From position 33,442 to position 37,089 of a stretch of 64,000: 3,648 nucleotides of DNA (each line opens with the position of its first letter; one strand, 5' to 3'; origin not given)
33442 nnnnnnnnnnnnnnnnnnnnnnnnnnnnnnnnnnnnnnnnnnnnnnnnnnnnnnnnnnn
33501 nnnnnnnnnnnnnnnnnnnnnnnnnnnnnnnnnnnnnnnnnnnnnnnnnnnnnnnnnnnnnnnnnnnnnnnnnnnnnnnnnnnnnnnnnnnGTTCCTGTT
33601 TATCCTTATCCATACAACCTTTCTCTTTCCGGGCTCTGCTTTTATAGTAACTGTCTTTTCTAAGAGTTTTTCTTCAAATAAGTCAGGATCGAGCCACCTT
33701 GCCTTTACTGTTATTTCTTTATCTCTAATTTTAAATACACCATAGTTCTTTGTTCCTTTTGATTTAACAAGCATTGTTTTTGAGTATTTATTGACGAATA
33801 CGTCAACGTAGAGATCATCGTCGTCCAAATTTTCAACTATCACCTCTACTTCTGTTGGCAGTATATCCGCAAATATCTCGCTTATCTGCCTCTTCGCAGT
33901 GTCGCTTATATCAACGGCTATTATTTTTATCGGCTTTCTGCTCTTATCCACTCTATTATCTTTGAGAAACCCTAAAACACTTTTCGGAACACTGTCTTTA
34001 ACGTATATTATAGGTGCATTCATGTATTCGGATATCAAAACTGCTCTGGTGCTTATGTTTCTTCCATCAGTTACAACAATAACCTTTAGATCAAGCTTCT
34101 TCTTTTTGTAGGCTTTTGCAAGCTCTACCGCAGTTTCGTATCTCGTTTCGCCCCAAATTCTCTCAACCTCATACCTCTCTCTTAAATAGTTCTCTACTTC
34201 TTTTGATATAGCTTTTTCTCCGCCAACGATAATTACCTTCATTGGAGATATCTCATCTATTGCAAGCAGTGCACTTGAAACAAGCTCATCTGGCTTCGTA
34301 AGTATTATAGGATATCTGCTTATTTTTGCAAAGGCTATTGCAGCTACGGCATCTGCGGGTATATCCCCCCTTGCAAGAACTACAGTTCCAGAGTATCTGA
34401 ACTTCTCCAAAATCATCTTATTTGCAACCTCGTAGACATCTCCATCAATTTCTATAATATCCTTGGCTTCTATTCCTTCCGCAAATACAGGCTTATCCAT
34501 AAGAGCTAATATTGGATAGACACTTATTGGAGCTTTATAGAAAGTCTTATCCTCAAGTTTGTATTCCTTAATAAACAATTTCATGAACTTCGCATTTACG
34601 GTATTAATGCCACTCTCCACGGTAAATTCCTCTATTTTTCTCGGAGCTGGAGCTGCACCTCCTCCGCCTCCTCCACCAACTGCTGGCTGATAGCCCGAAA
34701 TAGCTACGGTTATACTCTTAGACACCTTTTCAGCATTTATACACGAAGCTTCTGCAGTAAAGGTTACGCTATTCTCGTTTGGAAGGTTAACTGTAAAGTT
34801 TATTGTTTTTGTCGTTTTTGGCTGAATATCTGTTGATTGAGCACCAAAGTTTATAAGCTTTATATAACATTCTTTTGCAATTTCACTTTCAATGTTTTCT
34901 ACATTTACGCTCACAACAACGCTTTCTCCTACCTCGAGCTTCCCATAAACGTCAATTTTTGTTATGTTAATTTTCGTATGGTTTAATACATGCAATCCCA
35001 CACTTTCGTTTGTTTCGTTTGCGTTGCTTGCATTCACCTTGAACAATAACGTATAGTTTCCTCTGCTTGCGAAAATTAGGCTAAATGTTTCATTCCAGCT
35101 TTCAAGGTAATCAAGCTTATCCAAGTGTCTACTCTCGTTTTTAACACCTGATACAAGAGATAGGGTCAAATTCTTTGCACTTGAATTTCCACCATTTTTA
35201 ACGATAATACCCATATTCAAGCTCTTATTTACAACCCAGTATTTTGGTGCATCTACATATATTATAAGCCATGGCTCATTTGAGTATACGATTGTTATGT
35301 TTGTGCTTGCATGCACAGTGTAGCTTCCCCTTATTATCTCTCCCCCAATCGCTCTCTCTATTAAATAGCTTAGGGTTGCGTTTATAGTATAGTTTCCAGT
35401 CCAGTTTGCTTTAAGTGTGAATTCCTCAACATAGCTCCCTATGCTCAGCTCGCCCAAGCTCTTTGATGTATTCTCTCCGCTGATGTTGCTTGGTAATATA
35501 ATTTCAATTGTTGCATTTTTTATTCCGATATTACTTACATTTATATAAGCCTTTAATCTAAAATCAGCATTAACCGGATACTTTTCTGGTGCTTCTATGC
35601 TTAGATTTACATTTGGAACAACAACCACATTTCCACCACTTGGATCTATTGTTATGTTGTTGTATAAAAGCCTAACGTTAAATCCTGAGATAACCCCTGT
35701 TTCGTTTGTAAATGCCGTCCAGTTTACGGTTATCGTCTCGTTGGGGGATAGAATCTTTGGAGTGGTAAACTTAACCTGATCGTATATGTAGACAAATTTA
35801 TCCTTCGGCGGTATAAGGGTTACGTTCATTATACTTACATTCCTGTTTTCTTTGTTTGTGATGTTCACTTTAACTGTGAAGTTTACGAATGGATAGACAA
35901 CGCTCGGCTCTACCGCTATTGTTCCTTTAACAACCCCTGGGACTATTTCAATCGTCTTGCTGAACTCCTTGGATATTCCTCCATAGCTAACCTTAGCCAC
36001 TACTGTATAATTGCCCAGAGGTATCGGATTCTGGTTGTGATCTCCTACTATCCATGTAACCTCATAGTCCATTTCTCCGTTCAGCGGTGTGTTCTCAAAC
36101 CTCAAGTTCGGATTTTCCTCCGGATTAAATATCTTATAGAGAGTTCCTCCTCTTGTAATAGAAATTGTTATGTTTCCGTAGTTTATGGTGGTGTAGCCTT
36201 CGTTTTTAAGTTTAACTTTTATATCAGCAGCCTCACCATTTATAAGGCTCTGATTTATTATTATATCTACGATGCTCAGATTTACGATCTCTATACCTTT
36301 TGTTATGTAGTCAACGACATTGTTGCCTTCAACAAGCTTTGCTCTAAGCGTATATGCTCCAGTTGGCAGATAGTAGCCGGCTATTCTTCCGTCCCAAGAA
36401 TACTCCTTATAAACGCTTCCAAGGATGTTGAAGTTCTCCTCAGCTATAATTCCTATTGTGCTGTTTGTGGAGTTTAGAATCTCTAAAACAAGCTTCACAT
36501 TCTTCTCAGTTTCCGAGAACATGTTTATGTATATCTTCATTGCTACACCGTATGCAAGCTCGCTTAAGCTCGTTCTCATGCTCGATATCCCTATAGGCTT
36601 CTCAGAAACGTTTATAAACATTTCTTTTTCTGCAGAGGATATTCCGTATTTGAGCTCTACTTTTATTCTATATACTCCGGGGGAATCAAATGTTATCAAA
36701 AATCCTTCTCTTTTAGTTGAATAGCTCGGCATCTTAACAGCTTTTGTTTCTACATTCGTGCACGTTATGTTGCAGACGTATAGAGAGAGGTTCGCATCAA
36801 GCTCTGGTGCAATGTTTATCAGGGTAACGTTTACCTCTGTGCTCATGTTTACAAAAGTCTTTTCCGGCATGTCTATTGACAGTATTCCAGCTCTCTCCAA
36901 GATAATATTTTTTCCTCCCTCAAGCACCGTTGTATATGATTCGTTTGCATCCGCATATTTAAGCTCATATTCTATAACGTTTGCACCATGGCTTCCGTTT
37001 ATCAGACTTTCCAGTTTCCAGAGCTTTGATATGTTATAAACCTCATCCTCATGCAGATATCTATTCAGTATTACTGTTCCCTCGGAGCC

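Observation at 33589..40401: Architecture of the giant protein: CARDB/Ig-like repeat arrays, extreme sequon density and a CWB2-like triple module after a Gly7 linker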

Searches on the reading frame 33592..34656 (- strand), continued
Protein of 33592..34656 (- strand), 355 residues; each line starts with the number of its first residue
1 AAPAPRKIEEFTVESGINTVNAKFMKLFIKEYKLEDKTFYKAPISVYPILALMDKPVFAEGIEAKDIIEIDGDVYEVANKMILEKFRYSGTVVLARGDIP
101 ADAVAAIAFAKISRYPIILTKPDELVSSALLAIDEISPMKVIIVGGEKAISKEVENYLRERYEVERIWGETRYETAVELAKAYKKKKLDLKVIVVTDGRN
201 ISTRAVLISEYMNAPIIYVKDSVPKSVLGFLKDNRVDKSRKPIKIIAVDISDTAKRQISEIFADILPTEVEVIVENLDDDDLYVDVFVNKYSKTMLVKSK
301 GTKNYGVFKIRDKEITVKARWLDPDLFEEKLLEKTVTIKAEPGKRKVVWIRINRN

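Call 86: search_protein_families(library=pfam, proteins=[L006:7436-11035:+, L006:5673-7331:-, L006:4742-5695:-, L006:4000-4734:+, L006:1247-2494:-, L006:11047-12327:-, L006:12315-12857:-, L006:12914-14101:+, L006:14104-15105:-, L006:14996-16135:+], max_evalue=0.0001)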
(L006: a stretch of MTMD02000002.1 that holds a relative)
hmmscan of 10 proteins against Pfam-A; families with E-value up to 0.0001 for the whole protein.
L006:7436-11035:+ (1200 aa): 3 families
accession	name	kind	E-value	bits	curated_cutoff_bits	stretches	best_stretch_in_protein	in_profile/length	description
PF04122.17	CW_binding_2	-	8.1e-20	71.6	24.9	2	917-1002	6-73/73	Cell wall binding domain 2 (CWB2)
PF07705.17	CARDB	-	1.1e-19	70.9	22.7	1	738-829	8-100/101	CARDB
PF10633.15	NPCBM_assoc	-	7.6e-05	23.3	24.4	0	433-509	2-76/78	NPCBM-associated, NEW3 domain of alpha-galactosidase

L006:5673-7331:- (553 aa): 2 families
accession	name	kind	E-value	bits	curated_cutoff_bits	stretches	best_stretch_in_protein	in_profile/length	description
PF00920.27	ILVD_EDD_N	-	4.3e-138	460.2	27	1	31-346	1-316/316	Dihydroxy-acid/6-phosphogluconate dehydratase N-terminal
PF24877.1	ILV_EDD_C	-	1.9e-82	275.8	27.7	1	360-551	1-191/191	Dihydroxy-acid/6-phosphogluconate dehydratase C-terminal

L006:4742-5695:- (318 aa): 6 families
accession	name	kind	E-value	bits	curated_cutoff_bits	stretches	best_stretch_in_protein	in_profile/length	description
PF00891.24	Methyltransf_2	-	1.6e-25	90.1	22.3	1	120-301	29-210/210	O-methyltransferase domain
PF08100.18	Dimerisation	-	2.7e-12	46.8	25.6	1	10-90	6-93/93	O-methyltransferase dimerisation domain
PF13649.12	Methyltransf_25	-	3.9e-09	37.5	27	1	158-251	2-97/97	Methyltransferase domain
PF08242.18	Methyltransf_12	-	3.8e-08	34.4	30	1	158-253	1-98/98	Methyltransferase domain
PF08241.18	Methyltransf_11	-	1e-05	26.5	21.2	1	158-255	1-95/95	Methyltransferase domain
PF13489.12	Methyltransf_23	-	1.4e-05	25.3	27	1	145-301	9-160/164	Methyltransferase domain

L006:4000-4734:+ (245 aa): 2 families
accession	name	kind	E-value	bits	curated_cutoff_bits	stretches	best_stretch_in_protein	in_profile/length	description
PF12850.12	Metallophos_2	-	6.9e-06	26.6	27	1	22-178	2-133/154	Calcineurin-like phosphoesterase superfamily domain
PF00149.33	Metallophos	-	1.7e-05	25.8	21.5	1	22-147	2-93/191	Calcineurin-like phosphoesterase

L006:1247-2494:- (416 aa): 3 families
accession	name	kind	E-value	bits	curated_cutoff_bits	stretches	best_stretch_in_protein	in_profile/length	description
PF00033.24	Cytochrome_B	-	3.2e-15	56.9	27.2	1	115-282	12-184/189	Cytochrome b/b6/petB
PF13631.11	Cytochrom_B_N_2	-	3e-11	44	27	1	175-314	2-148/169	Cytochrome b(N-terminal)/b6/petB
PF14358.11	DUF4405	-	4.4e-05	24.4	26.7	1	121-183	4-61/66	Domain of unknown function (DUF4405)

L006:11047-12327:- (427 aa): 3 families
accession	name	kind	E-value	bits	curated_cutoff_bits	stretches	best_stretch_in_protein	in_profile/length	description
PF01977.22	UbiD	-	2.5e-66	223.2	23.3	1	95-281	8-203/206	3-octaprenyl-4-hydroxybenzoate carboxy-lyase Rift-related domain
PF20696.2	UbiD_C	-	2e-31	109.1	24.2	1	288-409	2-127/127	3-octaprenyl-4-hydroxybenzoate carboxy-lyase C-terminal domain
PF20695.2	UbiD_N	-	4.7e-17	62.3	24.3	1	17-81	12-77/78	3-octaprenyl-4-hydroxybenzoate carboxy-lyase N-terminal domain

L006:12315-12857:- (181 aa): 1 family
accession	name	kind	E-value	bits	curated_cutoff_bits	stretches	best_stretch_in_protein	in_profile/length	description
PF02441.25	Flavoprotein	-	3.3e-49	167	22.7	1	1-168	1-162/162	Flavoprotein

L006:12914-14101:+ (396 aa): 2 families
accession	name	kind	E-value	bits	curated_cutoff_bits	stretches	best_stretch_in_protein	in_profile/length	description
PF00557.29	Peptidase_M24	-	1.6e-41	142.8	23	1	152-377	3-207/208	Metallopeptidase family M24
PF01321.24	Creatinase_N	-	1.4e-17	64.8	22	1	4-143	1-128/128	Creatinase/Prolidase N-terminal domain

L006:14104-15105:- (334 aa): 1 family
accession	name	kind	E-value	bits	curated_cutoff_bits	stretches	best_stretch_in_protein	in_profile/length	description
PF09924.15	LPG_synthase_C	-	6.8e-06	25.8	27.5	1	101-310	41-260/298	Phosphatidylglycerol lysyltransferase, C-terminal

L006:14996-16135:+ (380 aa): 2 families
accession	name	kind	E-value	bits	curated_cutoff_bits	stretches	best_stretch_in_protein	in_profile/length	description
PF04055.27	Radical_SAM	-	3.9e-20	73.1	29.5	1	26-159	1-140/166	Radical SAM superfamily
PF13186.11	SPASM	-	8.8e-07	29.6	21.5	1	257-329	1-52/67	Iron-sulfur cluster-binding domain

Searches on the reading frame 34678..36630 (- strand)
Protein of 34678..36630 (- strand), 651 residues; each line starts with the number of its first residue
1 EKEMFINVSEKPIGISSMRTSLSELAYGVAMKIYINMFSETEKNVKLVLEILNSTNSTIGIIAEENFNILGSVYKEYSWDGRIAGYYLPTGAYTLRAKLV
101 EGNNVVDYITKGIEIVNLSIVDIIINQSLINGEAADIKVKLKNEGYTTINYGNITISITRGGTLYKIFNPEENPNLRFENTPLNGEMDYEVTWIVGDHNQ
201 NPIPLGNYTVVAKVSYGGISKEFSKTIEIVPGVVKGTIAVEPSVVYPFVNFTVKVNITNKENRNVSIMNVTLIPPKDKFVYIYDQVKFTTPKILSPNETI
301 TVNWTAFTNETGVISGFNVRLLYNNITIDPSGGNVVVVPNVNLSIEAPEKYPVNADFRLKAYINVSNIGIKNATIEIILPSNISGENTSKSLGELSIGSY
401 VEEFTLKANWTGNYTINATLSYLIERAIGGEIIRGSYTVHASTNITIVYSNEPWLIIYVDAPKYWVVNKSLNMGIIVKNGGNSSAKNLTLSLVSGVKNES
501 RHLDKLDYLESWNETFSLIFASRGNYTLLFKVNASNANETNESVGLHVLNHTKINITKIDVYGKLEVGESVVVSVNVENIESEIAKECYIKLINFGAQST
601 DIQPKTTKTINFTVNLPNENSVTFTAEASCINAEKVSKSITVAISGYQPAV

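Call 59: search_protein_families(library=pfam, proteins=[window:34678-36630:-], max_evalue=1)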
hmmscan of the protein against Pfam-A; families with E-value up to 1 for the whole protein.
window:34678-36630:- (651 aa): 6 families
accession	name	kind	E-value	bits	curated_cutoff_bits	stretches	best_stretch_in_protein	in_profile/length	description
PF07705.17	CARDB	-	1.2e-09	38.7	22.7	1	456-542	5-94/101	CARDB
PF13860.13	FlgD_ig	-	0.0039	17.6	27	1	76-99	51-75/79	FlgD Ig-like domain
PF23981.1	DUF7305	-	0.038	14.3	27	1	323-371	60-106/185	Domain of unknown function (DUF7305)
PF23643.1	TRAPPC13_C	-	0.068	13.7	27.9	0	243-315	2-70/95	Trafficking protein particle complex subunit 13, C-terminal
PF09624.15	DUF2393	-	0.35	11.3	26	1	550-629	42-129/146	Protein of unknown function (DUF2393)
PF09134.16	Invasin_D3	-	0.36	11.8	33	0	184-221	17-54/98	Invasin, domain 3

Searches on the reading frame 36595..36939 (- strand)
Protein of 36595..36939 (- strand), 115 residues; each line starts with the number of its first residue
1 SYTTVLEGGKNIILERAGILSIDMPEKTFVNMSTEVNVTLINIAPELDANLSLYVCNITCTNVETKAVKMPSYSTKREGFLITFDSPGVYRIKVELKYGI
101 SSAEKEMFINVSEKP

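Call 59: search_protein_families(library=pfam, proteins=[window:36595-36939:-], max_evalue=1)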
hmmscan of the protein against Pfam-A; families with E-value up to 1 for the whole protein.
seq(115 aa): 1 family
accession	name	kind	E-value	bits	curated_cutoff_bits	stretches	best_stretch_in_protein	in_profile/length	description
PF20674.3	SpaA_3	-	0.0045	17.5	24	1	29-84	51-105/121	Prealbumin-like fold domain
